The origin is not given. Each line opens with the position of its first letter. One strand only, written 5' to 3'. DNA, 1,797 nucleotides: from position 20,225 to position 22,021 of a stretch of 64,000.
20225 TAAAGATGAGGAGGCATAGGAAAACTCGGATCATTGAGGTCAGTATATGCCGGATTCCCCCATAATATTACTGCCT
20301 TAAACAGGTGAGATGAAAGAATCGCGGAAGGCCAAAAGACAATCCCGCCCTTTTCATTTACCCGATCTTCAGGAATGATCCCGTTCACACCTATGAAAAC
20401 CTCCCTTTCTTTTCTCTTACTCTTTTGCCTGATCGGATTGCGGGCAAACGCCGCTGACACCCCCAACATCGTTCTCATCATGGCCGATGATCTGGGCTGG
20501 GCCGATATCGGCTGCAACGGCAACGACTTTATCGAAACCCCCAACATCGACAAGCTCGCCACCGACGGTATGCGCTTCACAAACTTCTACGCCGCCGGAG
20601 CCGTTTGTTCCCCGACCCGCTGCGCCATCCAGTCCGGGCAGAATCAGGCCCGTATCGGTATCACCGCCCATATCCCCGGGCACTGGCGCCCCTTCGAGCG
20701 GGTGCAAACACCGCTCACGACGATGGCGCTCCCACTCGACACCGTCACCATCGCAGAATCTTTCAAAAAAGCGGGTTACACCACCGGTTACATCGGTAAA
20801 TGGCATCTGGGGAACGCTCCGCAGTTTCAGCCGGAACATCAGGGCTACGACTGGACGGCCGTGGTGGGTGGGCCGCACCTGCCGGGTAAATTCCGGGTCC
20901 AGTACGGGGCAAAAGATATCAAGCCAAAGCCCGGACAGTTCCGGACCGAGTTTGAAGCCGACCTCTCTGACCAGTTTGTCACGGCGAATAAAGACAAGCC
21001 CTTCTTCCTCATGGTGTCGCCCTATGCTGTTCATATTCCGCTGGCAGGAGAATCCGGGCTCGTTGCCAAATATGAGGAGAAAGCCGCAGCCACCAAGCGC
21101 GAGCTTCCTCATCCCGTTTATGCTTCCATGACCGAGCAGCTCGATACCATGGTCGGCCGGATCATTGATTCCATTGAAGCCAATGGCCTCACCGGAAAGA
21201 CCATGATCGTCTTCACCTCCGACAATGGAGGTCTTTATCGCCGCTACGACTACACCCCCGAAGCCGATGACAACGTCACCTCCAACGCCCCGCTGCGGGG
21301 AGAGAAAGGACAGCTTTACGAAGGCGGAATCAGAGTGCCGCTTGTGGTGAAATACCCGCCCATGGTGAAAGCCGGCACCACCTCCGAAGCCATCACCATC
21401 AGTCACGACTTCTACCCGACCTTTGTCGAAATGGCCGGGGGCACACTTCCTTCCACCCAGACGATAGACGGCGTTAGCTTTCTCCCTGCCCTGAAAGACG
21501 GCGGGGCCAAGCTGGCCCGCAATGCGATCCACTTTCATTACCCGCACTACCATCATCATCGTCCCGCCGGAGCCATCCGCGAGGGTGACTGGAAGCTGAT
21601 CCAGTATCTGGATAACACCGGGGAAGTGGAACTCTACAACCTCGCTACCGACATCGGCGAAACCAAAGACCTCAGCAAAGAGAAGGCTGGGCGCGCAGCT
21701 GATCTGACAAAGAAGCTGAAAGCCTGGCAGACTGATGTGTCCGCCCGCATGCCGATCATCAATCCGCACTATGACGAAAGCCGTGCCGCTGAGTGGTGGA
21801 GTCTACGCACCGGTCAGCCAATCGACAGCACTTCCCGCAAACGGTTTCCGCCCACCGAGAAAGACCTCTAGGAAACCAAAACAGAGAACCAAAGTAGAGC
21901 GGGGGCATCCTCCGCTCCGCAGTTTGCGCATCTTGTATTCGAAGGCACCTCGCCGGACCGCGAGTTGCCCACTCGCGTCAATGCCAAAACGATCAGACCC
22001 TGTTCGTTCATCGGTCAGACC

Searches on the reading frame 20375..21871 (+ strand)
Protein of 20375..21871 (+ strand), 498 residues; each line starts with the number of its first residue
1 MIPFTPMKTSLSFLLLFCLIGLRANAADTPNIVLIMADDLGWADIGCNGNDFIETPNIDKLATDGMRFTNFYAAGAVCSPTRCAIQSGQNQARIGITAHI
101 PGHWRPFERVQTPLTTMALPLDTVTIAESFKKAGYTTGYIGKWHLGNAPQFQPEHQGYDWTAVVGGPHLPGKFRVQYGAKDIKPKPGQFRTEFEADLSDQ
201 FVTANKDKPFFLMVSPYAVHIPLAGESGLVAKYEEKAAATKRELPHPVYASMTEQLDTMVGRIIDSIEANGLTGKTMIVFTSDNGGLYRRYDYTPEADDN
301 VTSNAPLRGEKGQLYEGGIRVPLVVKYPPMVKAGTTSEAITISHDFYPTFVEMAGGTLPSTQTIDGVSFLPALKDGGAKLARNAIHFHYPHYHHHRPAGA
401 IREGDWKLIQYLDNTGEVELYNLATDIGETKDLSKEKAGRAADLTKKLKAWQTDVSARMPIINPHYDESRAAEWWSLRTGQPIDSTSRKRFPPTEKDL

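Call 13: search_protein_families(library=pfam, proteins=[window:20375-21871:+])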
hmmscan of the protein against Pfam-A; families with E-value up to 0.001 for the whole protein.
window:20375-21871:+ (498 aa): 3 families
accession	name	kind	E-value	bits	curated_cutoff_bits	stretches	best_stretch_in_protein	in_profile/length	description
PF00884.28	Sulfatase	-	4.3e-55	187.6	25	1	30-355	1-300/301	Sulfatase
PF16347.10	SGSH_C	-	5e-22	79.1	29.3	1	311-449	8-145/154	N-sulphoglucosamine sulphohydrolase, C-terminal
PF01663.27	Phosphodiest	-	0.00075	19.6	23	0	54-285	19-220/342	Type I phosphodiesterase / nucleotide pyrophosphatase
